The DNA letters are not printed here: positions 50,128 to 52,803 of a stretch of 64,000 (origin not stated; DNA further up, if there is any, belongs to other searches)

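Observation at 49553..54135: Orphan glycyl radical enzyme: no radical-SAM activase in the window, flanked by an Fe-S flavoprotein and an unclassifiable 457-aa protein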

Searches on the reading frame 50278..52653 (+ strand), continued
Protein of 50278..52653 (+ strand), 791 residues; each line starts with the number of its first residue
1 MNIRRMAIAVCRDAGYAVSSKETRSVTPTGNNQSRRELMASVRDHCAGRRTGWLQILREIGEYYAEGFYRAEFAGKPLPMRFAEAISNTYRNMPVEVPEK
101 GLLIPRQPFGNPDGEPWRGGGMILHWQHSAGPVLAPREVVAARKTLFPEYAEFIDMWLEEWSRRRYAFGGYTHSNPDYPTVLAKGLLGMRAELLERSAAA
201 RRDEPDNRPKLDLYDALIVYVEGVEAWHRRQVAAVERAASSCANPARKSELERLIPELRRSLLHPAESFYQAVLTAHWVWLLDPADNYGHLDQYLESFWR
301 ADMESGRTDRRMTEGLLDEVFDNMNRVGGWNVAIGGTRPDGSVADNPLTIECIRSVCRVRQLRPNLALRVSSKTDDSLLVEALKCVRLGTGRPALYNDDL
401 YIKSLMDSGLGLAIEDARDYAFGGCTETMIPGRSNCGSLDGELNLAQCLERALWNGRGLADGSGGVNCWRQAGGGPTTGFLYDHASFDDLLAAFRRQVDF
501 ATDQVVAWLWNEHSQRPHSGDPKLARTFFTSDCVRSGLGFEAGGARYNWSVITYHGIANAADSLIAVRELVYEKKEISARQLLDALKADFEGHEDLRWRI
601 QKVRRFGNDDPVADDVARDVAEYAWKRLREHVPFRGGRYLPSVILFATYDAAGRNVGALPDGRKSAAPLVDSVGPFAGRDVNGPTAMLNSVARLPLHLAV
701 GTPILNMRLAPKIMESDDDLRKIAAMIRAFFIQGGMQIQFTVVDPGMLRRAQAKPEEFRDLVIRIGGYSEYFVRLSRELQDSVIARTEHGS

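Call 60: find_encoding_contigs(protein=P0243, flank=8000, max_places=6)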
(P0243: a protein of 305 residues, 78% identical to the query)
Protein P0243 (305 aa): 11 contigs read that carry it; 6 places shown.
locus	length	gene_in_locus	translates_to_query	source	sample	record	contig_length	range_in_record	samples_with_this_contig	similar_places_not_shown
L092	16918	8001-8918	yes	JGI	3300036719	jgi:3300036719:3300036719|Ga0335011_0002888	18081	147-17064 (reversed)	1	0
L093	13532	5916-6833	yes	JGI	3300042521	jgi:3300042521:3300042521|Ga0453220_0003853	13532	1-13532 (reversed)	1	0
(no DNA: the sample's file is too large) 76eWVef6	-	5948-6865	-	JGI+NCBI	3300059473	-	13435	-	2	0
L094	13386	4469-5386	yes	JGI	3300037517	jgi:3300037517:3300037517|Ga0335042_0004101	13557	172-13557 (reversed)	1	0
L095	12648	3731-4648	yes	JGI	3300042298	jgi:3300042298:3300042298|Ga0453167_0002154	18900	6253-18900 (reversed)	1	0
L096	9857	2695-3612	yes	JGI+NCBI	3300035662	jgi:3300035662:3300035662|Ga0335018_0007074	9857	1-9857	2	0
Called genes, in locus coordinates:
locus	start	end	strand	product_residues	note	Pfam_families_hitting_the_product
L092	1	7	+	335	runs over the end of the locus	-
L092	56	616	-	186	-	PF09764:Nt_Gln_amidase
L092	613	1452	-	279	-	PF13276:HTH_21, PF00665:rve, PF13683:rve_3, PF13333:rve_2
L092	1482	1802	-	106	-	PF01527:HTH_Tnp_1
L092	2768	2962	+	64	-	-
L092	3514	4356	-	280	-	PF12833:HTH_18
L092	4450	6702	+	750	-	PF02901:PFL-like, PF01228:Gly_radical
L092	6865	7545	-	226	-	-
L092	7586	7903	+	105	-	PF01228:Gly_radical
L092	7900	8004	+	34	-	-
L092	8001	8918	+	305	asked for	PF13353:Fer4_12 (weak), PF04055:Radical_SAM, PF14697:Fer4_21 (faint), PF12838:Fer4_7, PF13187:Fer4_9 (weak), PF13237:Fer4_10 (weak), PF00037:Fer4 (weak), PF12837:Fer4_6 (weak), +2 more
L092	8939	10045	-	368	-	-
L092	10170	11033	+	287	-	PF02311:AraC_binding (weak), PF12833:HTH_18, PF00165:HTH_AraC (weak)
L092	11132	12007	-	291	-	-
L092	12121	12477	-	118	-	-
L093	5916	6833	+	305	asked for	PF13353:Fer4_12 (weak), PF04055:Radical_SAM, PF14697:Fer4_21 (faint), PF12838:Fer4_7, PF13187:Fer4_9 (weak), PF13237:Fer4_10 (weak), PF00037:Fer4 (weak), PF12837:Fer4_6 (weak), +2 more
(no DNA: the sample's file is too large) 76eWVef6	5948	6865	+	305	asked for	PF13353:Fer4_12 (weak), PF04055:Radical_SAM, PF14697:Fer4_21 (faint), PF12838:Fer4_7, PF13187:Fer4_9 (weak), PF13237:Fer4_10 (weak), PF00037:Fer4 (weak), PF12837:Fer4_6 (weak), +2 more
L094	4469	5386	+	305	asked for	PF13353:Fer4_12 (weak), PF04055:Radical_SAM, PF14697:Fer4_21 (faint), PF12838:Fer4_7, PF13187:Fer4_9 (weak), PF13237:Fer4_10 (weak), PF00037:Fer4 (weak), PF12837:Fer4_6 (weak), +2 more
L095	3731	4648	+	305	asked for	PF13353:Fer4_12 (weak), PF04055:Radical_SAM, PF14697:Fer4_21 (faint), PF12838:Fer4_7, PF13187:Fer4_9 (weak), PF13237:Fer4_10 (weak), PF00037:Fer4 (weak), PF12837:Fer4_6 (weak), +2 more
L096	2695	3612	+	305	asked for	PF13353:Fer4_12 (weak), PF04055:Radical_SAM, PF14697:Fer4_21 (faint), PF12838:Fer4_7, PF13187:Fer4_9 (weak), PF13237:Fer4_10 (weak), PF00037:Fer4 (weak), PF12837:Fer4_6 (weak), +2 more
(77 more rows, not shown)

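Call 63: search_solved_structures(query=A1, max_evalue=1e-40, show_alignments=0)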
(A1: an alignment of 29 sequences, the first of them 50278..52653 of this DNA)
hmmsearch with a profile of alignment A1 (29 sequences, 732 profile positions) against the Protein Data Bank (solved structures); distinct sequences matched with E-value up to 1e-40: 31.
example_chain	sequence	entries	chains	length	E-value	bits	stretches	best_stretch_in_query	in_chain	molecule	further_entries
1r8w_A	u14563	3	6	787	1e-132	446.8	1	16-731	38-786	glycerol dehydratase | B12-independent glycerol dehydratase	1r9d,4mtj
9rco_A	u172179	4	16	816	3.4e-123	415.3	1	17-731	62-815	Glycyl radical protein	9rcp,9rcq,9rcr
5i2a_A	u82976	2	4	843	4.3e-122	411.7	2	12-537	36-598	Diol-dehydratase | Diol dehydratase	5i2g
6vxc_A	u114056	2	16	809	1.8e-121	409.7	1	131-731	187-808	Trans-4-hydroxy-L-proline dehydratase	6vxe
9f3w_A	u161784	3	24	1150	1.2e-118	400.4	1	101-728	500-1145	Choline trimethylamine-lyase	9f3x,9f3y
8iof_A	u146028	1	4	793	5.5e-117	394.8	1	12-730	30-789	Benzylsuccinate synthase alpha subunit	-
5faw_A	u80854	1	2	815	8.6e-114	384.3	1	106-728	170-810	Choline trimethylamine-lyase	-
9ht9_A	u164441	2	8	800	9.1e-114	384.2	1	106-728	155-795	Choline trimethylamine-lyase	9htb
9r0v_A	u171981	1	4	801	9.1e-114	384.2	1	106-728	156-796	Choline trimethylamine-lyase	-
6vue_A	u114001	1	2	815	9.7e-114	384.1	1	106-728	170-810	Choline trimethylamine-lyase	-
5fau_A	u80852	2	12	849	1.1e-113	383.9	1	106-728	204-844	Choline trimethylamine-lyase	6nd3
7vua_A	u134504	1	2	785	1.3e-113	383.7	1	108-728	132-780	HplG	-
5fay_A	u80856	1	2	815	1.3e-113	383.7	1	107-728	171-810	Choline trimethylamine-lyase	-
5fav_A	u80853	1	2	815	6.7e-113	381.3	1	106-728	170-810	Choline trimethylamine-lyase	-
8id7_A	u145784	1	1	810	9.6e-113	380.8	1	118-731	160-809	Probable dehydratase YbiW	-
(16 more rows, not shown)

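Call 75: predict_structure(alignment_id=A1)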
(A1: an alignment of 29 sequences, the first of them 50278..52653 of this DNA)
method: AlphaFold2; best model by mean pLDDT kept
length: 791 residues; sequences in the alignment: 29
mean_pLDDT: 85.9   pTM: 0.86
mean pLDDT of the five models: 85.9, 85.1, 83.5, 83.4, 82.0
residues with pLDDT >= 90: 463; 70-90: 216; 50-70: 72; < 50: 40
segments of 3 or more residues with pLDDT < 50: 1-6, 21-29, 110-114, 116-119, 462-472
pLDDT, mean of each block of 10 residues (from residue 1): 46 53 42 59 59 91 94 96 95 87 72 47 79 86 90 92 86 83 97 98 97 98 96 96 95 94 97 93 77 94 94 93 78 91 91 91 81 94 87 86 90 91 62 73 93 86 41 77 98 98 93 89 92 92 89 91 97 97 96 96 91 95 96 90 79 91 91 76 85 88 80 92 95 91 91 93 81 91 78 52
secondary structure, 60 per line:
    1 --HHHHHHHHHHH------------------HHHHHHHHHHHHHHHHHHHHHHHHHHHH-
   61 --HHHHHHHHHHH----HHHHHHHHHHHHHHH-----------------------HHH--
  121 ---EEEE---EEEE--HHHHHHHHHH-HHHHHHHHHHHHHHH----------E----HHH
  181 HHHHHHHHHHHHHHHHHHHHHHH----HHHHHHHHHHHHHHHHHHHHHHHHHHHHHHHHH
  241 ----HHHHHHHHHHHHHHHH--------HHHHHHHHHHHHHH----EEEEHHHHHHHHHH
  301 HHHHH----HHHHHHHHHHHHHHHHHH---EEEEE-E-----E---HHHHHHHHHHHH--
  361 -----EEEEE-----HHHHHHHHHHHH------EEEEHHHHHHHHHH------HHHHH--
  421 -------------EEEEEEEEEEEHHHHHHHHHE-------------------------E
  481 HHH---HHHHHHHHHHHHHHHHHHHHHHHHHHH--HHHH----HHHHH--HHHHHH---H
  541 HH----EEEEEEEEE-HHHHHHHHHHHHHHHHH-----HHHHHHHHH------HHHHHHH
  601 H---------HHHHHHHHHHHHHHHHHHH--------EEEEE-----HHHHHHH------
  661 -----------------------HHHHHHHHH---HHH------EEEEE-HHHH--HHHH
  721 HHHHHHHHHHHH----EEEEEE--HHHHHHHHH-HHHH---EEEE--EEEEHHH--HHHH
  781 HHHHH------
elements in order (helices of 4 or more, strands of 3 or more residues): H3-13 H32-59 H63-73 H78-92 E124-127 E131-134 H137-146 H148-162 H178-203 H208-240 H245-260 H269-282 E287-290 H291-305 H310-327 E331-335 H347-358 E366-370 H376-387 E394-397 H398-407 H414-418 E434-444 H445-453 H487-513 H516-519 H524-528 H531-536 E547-555 H557-573 H579-587 H594-601 H611-629 E638-642 H648-654 H684-692 E705-709 H711-714 H717-732 E737-742 H745-753 H755-758 E762-765 E768-771 H777-785

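Call 78: fold_search(model_id=the predicted structure, library=pdb)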
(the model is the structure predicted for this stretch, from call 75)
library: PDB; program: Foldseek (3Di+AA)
matches with E <= 10: 222; with E <= 0.001: 62
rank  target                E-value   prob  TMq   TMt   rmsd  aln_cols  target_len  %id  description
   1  9rco_A                2.7e-44  1.00  0.78  0.78   6.3       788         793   28  1,2-propanediol dehydratase with 0.1 % glycerol additive (released 2025-06-11)
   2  1r8w_A                3.7e-44  1.00  0.79  0.79   5.7       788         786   26  Native structure of the B12-independent glycerol dehydratase from clostridium butyricum (released 2004-06-01)
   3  5i2g_A                9.6e-44  1.00  0.78  0.78   5.8       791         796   27  1,2-propanediol Dehydration in Roseburia inulinivorans; Structural Basis for Substrate and Enantiomer Selectivity (released 2016-06-01)
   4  9rcp_B                1.3e-43  1.00  0.79  0.79   6.1       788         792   28  1,2-propanediol dehydratase with 0.1 % 1,3-propanediol additive (released 2025-06-11)
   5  5i2g_B                1.5e-43  1.00  0.79  0.78   4.5       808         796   26  1,2-propanediol Dehydration in Roseburia inulinivorans; Structural Basis for Substrate and Enantiomer Selectivity (released 2016-06-01)
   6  9rcp_C                3.8e-43  1.00  0.78  0.78   6.4       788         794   28  1,2-propanediol dehydratase with 0.1 % 1,3-propanediol additive (released 2025-06-11)
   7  9rcq_A                4.8e-43  1.00  0.79  0.77   5.9       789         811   28  1,2-propanediol dehydratase with no ligand additives (released 2025-06-11)
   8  8iof_A                1.4e-42  1.00  0.79  0.79   7.7       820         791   25  Crystal structure of N-methyl-Cis-4-hydroxy-D-proline dehydratase in Clostridium sp. FS41 (released 2024-03-27)
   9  5i2a_B                4.4e-42  1.00  0.79  0.75   5.1       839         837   25  1,2-propanediol Dehydration in Roseburia inulinivorans; Structural Basis for Substrate and Enantiomer Selectivity (released 2016-06-01)
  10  5i2a_A                7.3e-42  1.00  0.78  0.74   5.5       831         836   25  1,2-propanediol Dehydration in Roseburia inulinivorans; Structural Basis for Substrate and Enantiomer Selectivity (released 2016-06-01)
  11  8iof_C                3.4e-41  1.00  0.80  0.80   7.1       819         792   26  Crystal structure of N-methyl-Cis-4-hydroxy-D-proline dehydratase in Clostridium sp. FS41 (released 2024-03-27)
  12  9ht9_A                8.6e-41  1.00  0.79  0.79   7.5       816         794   26  CutC in complex with inhibitor1 (released 2026-01-14)
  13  5kdp_A                2.7e-40  1.00  0.80  0.78   7.6       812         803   26  E491A mutant of choline TMA-lyase (released 2016-09-28)
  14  5fau_B                6.6e-40  1.00  0.79  0.78   7.8       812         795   26  wild-type choline TMA lyase in complex with choline (released 2016-09-28)
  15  5fay_A                7.3e-40  1.00  0.79  0.78   7.7       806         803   26  Y208F mutant of choline TMA-lyase (released 2016-09-28)
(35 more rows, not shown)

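Call 87: find_encoding_contigs(protein=P0331, flank=6000, max_places=3)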
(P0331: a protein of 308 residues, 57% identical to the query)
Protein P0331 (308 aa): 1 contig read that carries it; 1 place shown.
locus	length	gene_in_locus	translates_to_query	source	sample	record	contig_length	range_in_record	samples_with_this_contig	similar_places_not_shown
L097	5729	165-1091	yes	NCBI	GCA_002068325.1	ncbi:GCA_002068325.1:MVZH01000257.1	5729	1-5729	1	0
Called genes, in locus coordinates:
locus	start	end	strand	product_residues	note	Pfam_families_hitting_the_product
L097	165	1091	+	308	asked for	PF13353:Fer4_12 (faint), PF12838:Fer4_7 (faint), PF14697:Fer4_21 (faint), PF00037:Fer4 (weak), PF12837:Fer4_6 (weak), PF13237:Fer4_10, PF13187:Fer4_9, PF04055:Radical_SAM, +1 more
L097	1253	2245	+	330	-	PF01180:DHO_dh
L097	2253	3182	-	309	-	PF19300:BPD_transp_1_N (weak), PF00528:BPD_transp_1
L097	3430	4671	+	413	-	-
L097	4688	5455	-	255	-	PF08245:Mur_ligase_M, PF02875:Mur_ligase_C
